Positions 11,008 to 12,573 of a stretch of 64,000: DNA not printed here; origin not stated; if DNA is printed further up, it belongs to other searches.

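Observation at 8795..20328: SusC/SusD-led operon that runs directly into a phosphonate C-P cleavage cassette and faces a propeller/phosphoesterase gene: candidate organophosphonate utilisation locus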

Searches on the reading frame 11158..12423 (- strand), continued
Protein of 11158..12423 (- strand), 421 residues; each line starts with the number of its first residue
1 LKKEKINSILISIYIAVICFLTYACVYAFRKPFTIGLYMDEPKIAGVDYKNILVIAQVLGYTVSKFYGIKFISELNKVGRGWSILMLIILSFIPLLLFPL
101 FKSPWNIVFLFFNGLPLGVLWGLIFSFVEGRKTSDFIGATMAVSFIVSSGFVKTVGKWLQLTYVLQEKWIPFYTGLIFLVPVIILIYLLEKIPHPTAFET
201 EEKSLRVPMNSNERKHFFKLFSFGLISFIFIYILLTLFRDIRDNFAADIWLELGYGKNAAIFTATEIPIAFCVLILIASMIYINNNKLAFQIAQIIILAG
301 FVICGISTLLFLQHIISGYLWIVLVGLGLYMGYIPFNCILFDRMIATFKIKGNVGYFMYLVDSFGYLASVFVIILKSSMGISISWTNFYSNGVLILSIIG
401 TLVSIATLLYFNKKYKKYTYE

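Call 32: search_protein_families(library=ncbifam, proteins=[L010:7635-8708:+, L010:8714-9292:+, L010:9297-9977:+, L010:11265-12392:+, L008:6603-8672:+, L008:12412-14841:+, L008:9278-9964:+, L010:13925-15640:+], max_evalue=0.00001)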
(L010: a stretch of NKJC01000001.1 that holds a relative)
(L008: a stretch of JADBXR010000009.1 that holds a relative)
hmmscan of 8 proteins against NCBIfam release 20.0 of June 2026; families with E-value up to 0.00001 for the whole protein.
L010:7635-8708:+ (357 aa): 0 families

L010:8714-9292:+ (192 aa): 4 families
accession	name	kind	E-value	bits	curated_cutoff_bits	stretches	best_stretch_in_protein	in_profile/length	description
TIGR03276.1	Phn-HD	hypoth_equivalog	2.9e-64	215.9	214.6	1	8-185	4-179/179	phosphonate degradation HD-domain oxygenase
NF049941.1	HyMthAminphonOxyTmpB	equivalog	1.6e-43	148.6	300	1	6-183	5-181/188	(R)-1-hydroxy-2-trimethylaminoethylphosphonate oxygenase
NF052439.1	HMPDioxPhnZ1GIM8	equivalog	6.1e-34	117.2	300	1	7-182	22-195/199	hydroxymethylphosphonate dioxygenase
TIGR00277.1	HDIG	domain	1.3e-07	31.4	27.6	1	35-106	14-83/84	HDIG domain-containing metalloprotein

L010:9297-9977:+ (226 aa): 21 families
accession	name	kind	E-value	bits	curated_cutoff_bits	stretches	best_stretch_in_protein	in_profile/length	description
TIGR03351.1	PhnX-like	hypoth_equivalog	1.2e-61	208.4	218.9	1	4-225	2-219/220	phosphonatase-like hydrolase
TIGR01422.2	phosphonatase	equivalog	1.8e-39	135.6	220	1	4-199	2-202/251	phosphonoacetaldehyde hydrolase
TIGR01449.2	PGP_bact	equivalog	2.4e-21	76.2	180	1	6-224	1-212/213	phosphoglycolate phosphatase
NF009695.0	PRK13222.1-2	equivalog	7.9e-19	68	225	1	3-225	6-222/226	phosphoglycolate phosphatase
NF009804.0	PRK13288.1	equivalog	4.5e-17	62.2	218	1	49-224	39-209/215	pyrophosphatase PpaX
NF009697.0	PRK13222.1-4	equivalog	1.7e-16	60.3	327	1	6-223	10-220/232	phosphoglycolate phosphatase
TIGR01454.1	AHBA_synth_RP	hypoth_equivalog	3.5e-16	59.5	246.65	1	96-225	78-203/205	AHBA synthesis associated protein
TIGR02253.1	CTE7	subfamily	1.2e-13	51.3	169.75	1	80-221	80-220/221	TIGR02253 family HAD-type hydrolase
TIGR02009.1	PGMB-YQAB-SF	subfamily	2.8e-13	50.5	153.35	1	5-190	3-181/186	beta-phosphoglucomutase family hydrolase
NF053653.1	InDiPhoBT2121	equivalog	9.1e-13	48.3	245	1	5-221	3-211/216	inorganic diphosphatase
NF053830.1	RUBPPhHalo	equivalog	2.2e-12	47.1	330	1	91-223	101-232/234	ribulose-1,5-bisphosphate 5-phosphatase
NF009694.0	PRK13222.1-1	equivalog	4.4e-12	45.8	415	1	95-224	113-239/252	phosphoglycolate phosphatase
TIGR01990.1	bPGM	equivalog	1.2e-09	38.5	189.4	1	6-182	4-173/187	beta-phosphoglucomutase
NF009698.0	PRK13223.1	equivalog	1.4e-09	37.6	466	1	5-221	15-225/272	phosphoglycolate phosphatase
NF008000.0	PRK10725.1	equivalog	4.8e-08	33.3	215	1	3-181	5-171/188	fructose-1-phosphate/6-phosphogluconate phosphatase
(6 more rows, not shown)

L010:11265-12392:+ (375 aa): 16 families
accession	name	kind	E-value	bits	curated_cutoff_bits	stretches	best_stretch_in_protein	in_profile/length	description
TIGR03364.1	HpnW_proposed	hypoth_equivalog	6.8e-130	433.4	285.1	1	6-370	3-365/365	TIGR03364 family FAD-dependent oxidoreductase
TIGR02352.1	thiamin_ThiO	equivalog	1.1e-24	87.3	250.8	1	7-222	2-224/351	glycine oxidase ThiO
TIGR03197.1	MnmC_Cterm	equivalog_domain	5.1e-19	68.6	174.2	1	6-239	2-240/400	FAD-dependent 5-carboxymethylaminomethyl-2-thiouridine(34) oxidoreductase MnmC1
NF002480.1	PRK01747.1-1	equivalog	1.4e-15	56.7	540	1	4-226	249-476/645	bifunctional tRNA (5-methylaminomethyl-2-thiouridine)(34)-methyltransferase MnmC2/FAD-dependent 5-carboxymethylaminomethyl-2-thiouridine(34)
NF008726.1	PRK11728.1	equivalog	2.6e-13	49.6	299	1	6-207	3-204/389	L-2-hydroxyglutarate oxidase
NF001933.0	PRK00711.1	subfamily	2.3e-12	46.6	383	1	7-49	4-47/429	D-amino acid dehydrogenase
NF033460.1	glycerol3P_ox_II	equivalog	1.4e-11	44.2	460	1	7-177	5-180/361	type 2 glycerol-3-phosphate oxidase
NF050086.1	pipecolate_AmaA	exception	8.5e-09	34.5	600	1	6-49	28-71/425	L-pipecolate oxidase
NF009074.0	PRK12409.1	equivalog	7.1e-08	32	494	0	6-39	4-38/410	D-amino acid dehydrogenase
NF002481.1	PRK01747.1-2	equivalog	1.3e-07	30.8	600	1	5-60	240-296/611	bifunctional tRNA (5-methylaminomethyl-2-thiouridine)(34)-methyltransferase MnmC2/FAD-dependent 5-carboxymethylaminomethyl-2-thiouridine(34)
TIGR01373.1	soxB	subfamily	3.7e-07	29.3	529.45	0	273-360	279-367/407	sarcosine oxidase subunit beta family protein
TIGR01377.1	soxA_mon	subfamily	1e-06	27.8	479.65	1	6-363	3-346/381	amino oxidase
NF042421.1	hydcarot_desat_CrtD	equivalog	2e-06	26.6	500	1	5-40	3-38/487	1-hydroxycarotenoid 3,4-desaturase CrtD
NF008425.0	PRK11259.1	equivalog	2.1e-06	27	257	1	5-215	6-218/377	N-methyl-L-tryptophan oxidase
TIGR02734.1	crtI_fam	subfamily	3e-06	26.2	238.1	1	6-40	1-35/504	phytoene desaturase family protein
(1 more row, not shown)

L008:6603-8672:+ (689 aa): 25 families
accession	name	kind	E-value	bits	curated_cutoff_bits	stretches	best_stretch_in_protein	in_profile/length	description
TIGR01785.1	TonB-hemin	subfamily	7.6e-60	203.1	316.85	1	42-684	1-672/677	TonB-dependent heme/hemoglobin receptor family protein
TIGR01786.1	TonB-hemlactrns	subfamily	5.1e-55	187.1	323.75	1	45-684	3-714/719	TonB-dependent hemoglobin/transferrin/lactoferrin family receptor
TIGR01779.1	TonB-B12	equivalog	3e-33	115.2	599.7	2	36-179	22-164/614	TonB-dependent vitamin B12 receptor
TIGR01783.1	TonB-siderophor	subfamily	4.9e-30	104.7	223.5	2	396-682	365-642/649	TonB-dependent siderophore receptor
TIGR01778.1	TonB-copper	equivalog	1.2e-25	90.3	472.45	1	88-672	26-607/637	TonB-dependent copper receptor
NF010010.0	PRK13483.1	equivalog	9.5e-22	76.7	927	2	37-171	27-165/660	ligand-gated channel protein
NF007478.2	PRK10064.1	equivalog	2.4e-18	65.7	745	1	44-171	32-160/663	catecholate siderophore receptor CirA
NF007926.1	PRK10641.1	equivalog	3.5e-16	58.9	836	1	45-169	30-154/617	TonB-dependent vitamin B12 receptor BtuB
NF052649.1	TonRcptRhtA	equivalog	2.3e-15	55.9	1100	1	37-199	36-200/744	TonB-dependent siderophore receptor RhtA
NF053590.1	TonB_dep_TOL0244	equivalog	3.2e-15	55.8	645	1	60-170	29-141/604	TOL_0244 family TonB-dependent receptor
NF010038.0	PRK13513.1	equivalog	9.6e-15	54.1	942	1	36-176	29-169/659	ligand-gated channel protein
NF010011.0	PRK13484.1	equivalog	7.4e-14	50.9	1197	1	46-169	34-159/682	IreA family TonB-dependent siderophore receptor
TIGR01776.1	TonB-tbp-lbp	subfamily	8.8e-14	50.4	468.8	1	87-170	98-190/946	lactoferrin/transferrin family TonB-dependent receptor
NF050067.1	TonBEntbctnRecCfrA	equivalog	1.6e-10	39.9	1200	1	37-171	21-160/698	TonB-dependent ferric enterobactin receptor CfrA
NF010012.0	PRK13486.1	equivalog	2.4e-10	39.4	924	1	62-169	45-158/696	TonB-dependent receptor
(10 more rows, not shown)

L008:12412-14841:+ (809 aa): 11 families
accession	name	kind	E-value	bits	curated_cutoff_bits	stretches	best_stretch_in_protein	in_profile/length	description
TIGR03866.1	PQQ_ABC_repeats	subfamily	5.6e-28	97.9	287.3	2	192-272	47-127/310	PQQ-dependent catabolism-associated beta-propeller protein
NF052340.1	hydrazine_beta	equivalog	6.6e-25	87.9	560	1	217-272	64-119/372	hydrazine synthase subunit beta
TIGR02276.1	beta_rpt_yvtn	repeat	1.5e-17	63.3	27.85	1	239-272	3-36/42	beta-propeller repeat protein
NF052342.1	hydrazine_BC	exception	3.2e-17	62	1250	1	189-272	42-125/690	hydrazine synthase subunit beta-gamma fusion subunit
NF052280.1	7_blade_YncE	equivalog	7.3e-16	57.9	400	1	108-295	141-316/338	7-bladed beta-propeller protein YncE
NF008258.1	PRK11028.1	equivalog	5.3e-14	52.1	370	1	72-315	14-266/330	6-phosphogluconolactonase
NF050136.1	PGL_lacton_Staph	exception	2e-11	43.5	500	1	221-315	182-277/341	6-phosphogluconolactonase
TIGR03397.1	acid_phos_Burk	subfamily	3.7e-10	39.6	362.75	1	526-715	252-455/483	acid phosphatase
TIGR03907.1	QH_beta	equivalog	2.9e-09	36.5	223.2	0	160-202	5-49/338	quinohemoprotein amine dehydrogenase subunit beta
NF052460.1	L-NosZ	equivalog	8.8e-07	27.8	700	0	157-309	56-205/480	clade III lactonase-type nitrous-oxide reductase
NF048007.1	MmpL3Stblzr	equivalog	5.6e-06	25.8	600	0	55-256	138-335/366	MmpL3/TtfA transport complex stabilizer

L008:9278-9964:+ (228 aa): 26 families (the best 25 are shown)
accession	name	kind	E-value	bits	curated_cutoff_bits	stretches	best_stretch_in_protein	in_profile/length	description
TIGR03351.1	PhnX-like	hypoth_equivalog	3.8e-59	200.3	218.9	1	4-227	2-219/220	phosphonatase-like hydrolase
TIGR01422.2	phosphonatase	equivalog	2.3e-39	135.2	220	1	5-200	3-202/251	phosphonoacetaldehyde hydrolase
NF009695.0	PRK13222.1-2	equivalog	5.1e-21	75.2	225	1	3-227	6-222/226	phosphoglycolate phosphatase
TIGR01449.2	PGP_bact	equivalog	1.3e-20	73.9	180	1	6-226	1-212/213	phosphoglycolate phosphatase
TIGR01454.1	AHBA_synth_RP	hypoth_equivalog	2.7e-19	69.6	246.65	1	7-227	2-203/205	AHBA synthesis associated protein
NF009697.0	PRK13222.1-4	equivalog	1.4e-15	57.2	327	1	6-225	10-220/232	phosphoglycolate phosphatase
NF009804.0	PRK13288.1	equivalog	2.5e-15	56.5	218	1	5-225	5-208/215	pyrophosphatase PpaX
TIGR02253.1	CTE7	subfamily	1.2e-12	48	169.75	1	6-223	5-220/221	TIGR02253 family HAD-type hydrolase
NF009694.0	PRK13222.1-1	equivalog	1.4e-12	47.5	415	1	66-226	84-239/252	phosphoglycolate phosphatase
TIGR02009.1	PGMB-YQAB-SF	subfamily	1.5e-11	44.9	153.35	1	6-195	4-184/186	beta-phosphoglucomutase family hydrolase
NF053653.1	InDiPhoBT2121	equivalog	1.8e-11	44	245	1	5-223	3-211/216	inorganic diphosphatase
NF053830.1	RUBPPhHalo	equivalog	3.2e-11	43.3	330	1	93-225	101-232/234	ribulose-1,5-bisphosphate 5-phosphatase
TIGR01990.1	bPGM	equivalog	2.1e-10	40.9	189.4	1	6-192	4-181/187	beta-phosphoglucomutase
NF009698.0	PRK13223.1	equivalog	2e-09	37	466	1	4-223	14-225/272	phosphoglycolate phosphatase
NF009696.0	PRK13222.1-3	equivalog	3.5e-09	36.7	359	1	1-223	1-212/223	N-acetylmuramic acid 6-phosphate phosphatase MupP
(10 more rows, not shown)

L010:13925-15640:+ (571 aa): 4 families
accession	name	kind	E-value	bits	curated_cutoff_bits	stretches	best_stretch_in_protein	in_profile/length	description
NF058674.1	CholsOxChoxAB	equivalog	9.8e-18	63.9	850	2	472-561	444-531/535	cholesterol oxidase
TIGR02462.1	pyranose_ox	equivalog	2.3e-14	53.2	544.9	1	430-566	411-547/548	pyranose oxidase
NF002550.0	PRK02106.1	subfamily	1e-09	37.5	605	0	253-325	201-270/563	choline dehydrogenase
NF053717.1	VnlPnlRedVprA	equivalog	7.1e-07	28.4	600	1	14-52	3-41/481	vinyl phenol reductase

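Call 33: search_protein_families(library=pfam, proteins=[L010:7635-8708:+, L008:6603-8672:+, L008:12412-14841:+, L010:13925-15640:+, L010:15665-17377:+, L010:12810-13694:-], max_evalue=0.001)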
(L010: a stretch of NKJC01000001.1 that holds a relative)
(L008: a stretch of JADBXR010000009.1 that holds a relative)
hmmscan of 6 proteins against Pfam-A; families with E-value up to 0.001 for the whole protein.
L010:7635-8708:+ (357 aa): 3 families
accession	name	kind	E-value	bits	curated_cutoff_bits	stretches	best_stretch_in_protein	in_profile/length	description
PF01663.27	Phosphodiest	-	9.6e-10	39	23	1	77-306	91-243/342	Type I phosphodiesterase / nucleotide pyrophosphatase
PF01676.23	Metalloenzyme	-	6.4e-05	23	24.3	1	222-298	147-217/252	Metalloenzyme superfamily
PF00884.28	Sulfatase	-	0.00026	20.8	25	1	236-303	198-265/301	Sulfatase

L008:6603-8672:+ (689 aa): 2 families
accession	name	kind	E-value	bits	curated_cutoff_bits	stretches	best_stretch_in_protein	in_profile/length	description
PF00593.30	TonB_dep_Rec_b-barrel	-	2.9e-38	133.3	27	1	201-662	14-436/436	TonB dependent receptor-like, beta-barrel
PF07715.20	Plug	-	1.6e-22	80.5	23.9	1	60-163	6-107/107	TonB-dependent Receptor Plug Domain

L008:12412-14841:+ (809 aa): 12 families
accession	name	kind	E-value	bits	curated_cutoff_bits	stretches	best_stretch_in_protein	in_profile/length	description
PF10282.15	Lactonase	-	4.1e-17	62.8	21.7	2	192-315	149-281/344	Lactonase, 7-bladed beta-propeller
PF04185.19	Phosphoesterase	-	1.5e-14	54.4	23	1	463-713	98-356/356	Phosphoesterase family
PF08450.18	SGL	-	7.2e-13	49.1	26.3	2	229-315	87-171/246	SMP-30/Gluconolactonase/LRE-like region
PF21783.3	YNCE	-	1.6e-11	44.6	27.1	1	44-273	64-287/339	YNCE-like beta-propeller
PF25174.1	Beta-prop_THOC3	-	1.5e-09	37.7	305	1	192-306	53-157/272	THOC3 beta-propeller domain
PF23414.1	Beta-prop_EML_2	-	2.1e-08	34.3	90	0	200-313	12-116/266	Echinoderm microtubule-associated protein second beta-propeller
PF02239.22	Cytochrom_D1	-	2.5e-07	30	25.5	1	154-284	3-133/368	Cytochrome D1 heme domain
PF25168.1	Beta-prop_WDR36-Utp21_2nd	-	3.4e-07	30.3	84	1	147-300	161-304/335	WDR36/Utp21 second beta-propeller domain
PF01731.26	Arylesterase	-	3.2e-06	27.7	21.3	0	278-307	54-83/86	Arylesterase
PF05694.17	SBP56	-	1.9e-05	24.1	34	0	69-172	277-384/453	56kDa selenium binding protein (SBP56)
PF01436.27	NHL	-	2.2e-05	24.7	20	0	282-305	6-28/28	NHL repeat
PF24807.1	WD40_CDC20-Fz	-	0.00034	20.5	200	0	58-132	60-129/292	CDC20/Fizzy WD40 domain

L010:13925-15640:+ (571 aa): 6 families
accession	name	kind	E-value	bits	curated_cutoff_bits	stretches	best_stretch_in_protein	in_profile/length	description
PF05199.19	GMC_oxred_C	-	2e-18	67.8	24.6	1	435-554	1-138/139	GMC oxidoreductase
PF00732.25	GMC_oxred_N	-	2.1e-09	37.9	23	1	157-327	61-202/218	GMC oxidoreductase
PF01266.30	DAO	-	5e-05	23.4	27.9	1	19-51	1-33/353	FAD dependent oxidoreductase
PF13450.12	NAD_binding_8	-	0.00017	22.2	21.9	1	22-52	1-31/68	NAD(P)-binding Rossmann-like domain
PF00890.30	FAD_binding_2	-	0.00023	20.9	20.4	0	19-49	1-31/414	FAD binding domain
PF07992.20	Pyr_redox_2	-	0.00098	19.1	26.1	0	18-56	1-39/291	Pyridine nucleotide-disulphide oxidoreductase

L010:15665-17377:+ (570 aa): 5 families
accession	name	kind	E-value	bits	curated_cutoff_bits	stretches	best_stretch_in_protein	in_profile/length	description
PF05199.19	GMC_oxred_C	-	2.5e-21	77.1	24.6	1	434-553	1-138/139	GMC oxidoreductase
PF00732.25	GMC_oxred_N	-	3.1e-13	50.5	23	1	108-343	15-216/218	GMC oxidoreductase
PF13450.12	NAD_binding_8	-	8.9e-05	23.1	21.9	1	21-50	1-30/68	NAD(P)-binding Rossmann-like domain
PF01266.30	DAO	-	9.4e-05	22.5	27.9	1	18-49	1-32/353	FAD dependent oxidoreductase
PF00890.30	FAD_binding_2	-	0.00015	21.5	20.4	0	18-49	1-32/414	FAD binding domain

L010:12810-13694:- (294 aa): 2 families
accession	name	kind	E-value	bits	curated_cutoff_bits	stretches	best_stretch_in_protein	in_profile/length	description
PF12833.13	HTH_18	-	7.5e-23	81.1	33.6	1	207-284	2-79/80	Helix-turn-helix domain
PF00165.29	HTH_AraC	-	9.9e-13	48.3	26.6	1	248-283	7-41/42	Bacterial regulatory helix-turn-helix proteins, AraC family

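Call 42: search_protein_families(library=pfam, proteins=[L004:11994-12359:+, L004:12463-14178:+, L004:14188-15678:+, L004:15675-17867:-, L004:17924-19000:+, L027:1875-3248:+, L027:11723-12406:-, L027:12265-13041:-, L027:13038-14084:-, L027:14698-16014:-], max_evalue=0.0001)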
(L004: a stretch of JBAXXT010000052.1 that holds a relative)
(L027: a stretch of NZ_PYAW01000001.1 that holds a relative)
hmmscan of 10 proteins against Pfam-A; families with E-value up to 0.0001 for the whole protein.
L004:11994-12359:+ (121 aa): 0 families

L004:12463-14178:+ (571 aa): 3 families
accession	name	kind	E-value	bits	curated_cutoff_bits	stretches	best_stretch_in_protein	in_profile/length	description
PF05199.19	GMC_oxred_C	-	2.1e-22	80.6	24.6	1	435-554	1-138/139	GMC oxidoreductase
PF00732.25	GMC_oxred_N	-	5.6e-14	52.9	23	1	109-344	15-216/218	GMC oxidoreductase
PF01266.30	DAO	-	5.5e-05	23.3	27.9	0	19-50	1-32/353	FAD dependent oxidoreductase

L004:14188-15678:+ (496 aa): 2 families
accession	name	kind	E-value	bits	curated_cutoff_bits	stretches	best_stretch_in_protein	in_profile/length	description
PF07632.16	Sde182_NH-like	-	1.8e-66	224.9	26.8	1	25-340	1-268/268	Cellulose-binding Sde182, nucleoside hydrolase-like domain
PF21027.3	Sde0182_C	-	1e-18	68.1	27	1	419-495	2-83/83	Cellulose-binding protein Sde0182, C-terminal domain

L004:15675-17867:- (730 aa): 2 families
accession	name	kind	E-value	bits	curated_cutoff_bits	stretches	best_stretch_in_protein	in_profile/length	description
PF00593.30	TonB_dep_Rec_b-barrel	-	6.6e-44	151.9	27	1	258-698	21-435/436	TonB dependent receptor-like, beta-barrel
PF07715.20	Plug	-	8e-19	68.6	23.9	1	64-165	4-107/107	TonB-dependent Receptor Plug Domain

L004:17924-19000:+ (358 aa): 1 family
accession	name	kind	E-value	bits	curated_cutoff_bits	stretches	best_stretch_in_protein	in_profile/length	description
PF04616.20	Glyco_hydro_43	-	2.3e-26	93.3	32.2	1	113-352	58-287/288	Glycosyl hydrolases family 43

L027:1875-3248:+ (457 aa): 2 families
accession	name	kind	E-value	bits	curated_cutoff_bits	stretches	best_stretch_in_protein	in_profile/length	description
PF00144.29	Beta-lactamase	-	2.1e-57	195.2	27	1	39-342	4-316/329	Beta-lactamase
PF11954.13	DUF3471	-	4.6e-05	24.2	29.3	0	368-442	7-87/103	Domain of unknown function (DUF3471)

L027:11723-12406:- (227 aa): 1 family
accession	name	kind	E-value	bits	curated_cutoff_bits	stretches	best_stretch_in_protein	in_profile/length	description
PF00300.27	His_Phos_1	-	2.9e-33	115.6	21.7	1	45-223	1-189/194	Histidine phosphatase superfamily (branch 1)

L027:12265-13041:- (258 aa): 1 family
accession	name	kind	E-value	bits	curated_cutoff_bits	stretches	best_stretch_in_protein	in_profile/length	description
PF02654.20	CobS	-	1.1e-55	189.4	23.2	1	11-248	1-207/207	Cobalamin-5-phosphate synthase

L027:13038-14084:- (348 aa): 1 family
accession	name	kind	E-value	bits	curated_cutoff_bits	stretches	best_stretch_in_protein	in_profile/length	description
PF02277.22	DBI_PRT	-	1.5e-129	432.4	22.6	1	7-343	1-329/329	Phosphoribosyltransferase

L027:14698-16014:- (438 aa): 2 families
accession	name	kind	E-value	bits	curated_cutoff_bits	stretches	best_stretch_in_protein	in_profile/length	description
PF16819.11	DUF5074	-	1.6e-93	314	27.2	1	118-438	1-353/353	Domain of unknown function (DUF5074)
PF16820.11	PKD_3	-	3.9e-06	27.1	26.3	1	46-94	15-63/68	PKD-like domain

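Call 61: search_protein_families(library=pfam, proteins=[L008:951-1532:+, L027:4104-4769:+, L008:99-800:-], max_evalue=0.01)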
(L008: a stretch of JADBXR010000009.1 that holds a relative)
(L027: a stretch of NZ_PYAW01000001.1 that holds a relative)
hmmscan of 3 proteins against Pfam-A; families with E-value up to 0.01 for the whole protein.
L008:951-1532:+ (193 aa): 8 families
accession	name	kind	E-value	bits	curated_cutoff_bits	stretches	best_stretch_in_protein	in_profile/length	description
PF01381.28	HTH_3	-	5.3e-13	49.2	23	1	13-66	1-54/55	Helix-turn-helix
PF07883.17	Cupin_2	-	3e-12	46.5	27.2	1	133-186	18-70/70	Cupin domain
PF13560.12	HTH_31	-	9.8e-10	39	27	1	10-63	3-57/64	Helix-turn-helix domain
PF13443.12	HTH_26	-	2e-06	28.4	22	1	12-70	1-60/63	Cro/C1-type HTH DNA-binding domain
PF12844.13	HTH_19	-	4.7e-06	26.8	30.2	1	11-56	2-47/64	Helix-turn-helix domain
PF02311.25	AraC_binding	-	0.00066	19.9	21.1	1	128-186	17-75/135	AraC-like ligand binding domain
PF05899.18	Cupin_3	-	0.0009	19.3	23.5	1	130-167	21-59/74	EutQ-like cupin domain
PF13413.12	HTH_25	-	0.0073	16.5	24.6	0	12-44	1-33/62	Helix-turn-helix domain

L027:4104-4769:+ (221 aa): 6 families
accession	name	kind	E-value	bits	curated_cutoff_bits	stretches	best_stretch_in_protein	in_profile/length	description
PF01381.28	HTH_3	-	3.4e-14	53.1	23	1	40-94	1-55/55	Helix-turn-helix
PF07883.17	Cupin_2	-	5.1e-12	45.8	27.2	1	145-214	2-70/70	Cupin domain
PF12844.13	HTH_19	-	3.2e-09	37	30.2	1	39-97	3-61/64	Helix-turn-helix domain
PF13560.12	HTH_31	-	2.3e-06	28.2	27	1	41-90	7-57/64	Helix-turn-helix domain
PF13413.12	HTH_25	-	0.00031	21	24.6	1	41-72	3-34/62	Helix-turn-helix domain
PF13443.12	HTH_26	-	0.00057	20.5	22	1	39-96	1-59/63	Cro/C1-type HTH DNA-binding domain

L008:99-800:- (233 aa): 0 families

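Call 70: search_solved_structures(query=A1, max_evalue=10, show_alignments=1)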
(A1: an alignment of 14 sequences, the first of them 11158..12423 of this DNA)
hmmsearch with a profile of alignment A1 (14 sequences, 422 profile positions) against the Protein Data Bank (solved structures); distinct sequences matched with E-value up to 10: 0.

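Call 78: predict_structure(alignment_id=A1)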
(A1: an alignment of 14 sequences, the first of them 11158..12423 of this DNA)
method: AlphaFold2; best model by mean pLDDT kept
length: 421 residues; sequences in the alignment: 14
mean_pLDDT: 81.0   pTM: 0.83
mean pLDDT of the five models: 81.0, 79.7, 79.3, 76.6, 71.8
residues with pLDDT >= 90: 94; 70-90: 252; 50-70: 70; < 50: 5
segments of 3 or more residues with pLDDT < 50: none
pLDDT, mean of each block of 10 residues (from residue 1): 68 81 88 82 83 90 81 63 82 87 87 88 66 64 85 91 87 89 85 68 56 74 80 88 88 90 90 81 76 90 96 94 93 74 62 65 83 80 83 93 90 66 32
secondary structure, 60 per line:
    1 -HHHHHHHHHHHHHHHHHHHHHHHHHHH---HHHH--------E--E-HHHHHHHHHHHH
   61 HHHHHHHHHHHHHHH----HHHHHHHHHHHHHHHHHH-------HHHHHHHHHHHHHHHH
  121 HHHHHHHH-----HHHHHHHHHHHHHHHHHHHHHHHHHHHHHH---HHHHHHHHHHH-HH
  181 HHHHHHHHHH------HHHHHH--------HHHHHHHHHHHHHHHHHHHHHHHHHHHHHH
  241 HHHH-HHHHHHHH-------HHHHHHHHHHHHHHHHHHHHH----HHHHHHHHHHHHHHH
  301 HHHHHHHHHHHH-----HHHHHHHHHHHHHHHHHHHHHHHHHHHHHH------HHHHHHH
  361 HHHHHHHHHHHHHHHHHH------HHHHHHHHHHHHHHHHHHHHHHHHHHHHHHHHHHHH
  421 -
elements in order: H2-28 H32-35 H49-75 H80-97 H105-128 H134-163 H167-177 H179-190 H197-202 H211-244 H246-253 H261-281 H286-312 H318-347 H354-378 H385-420
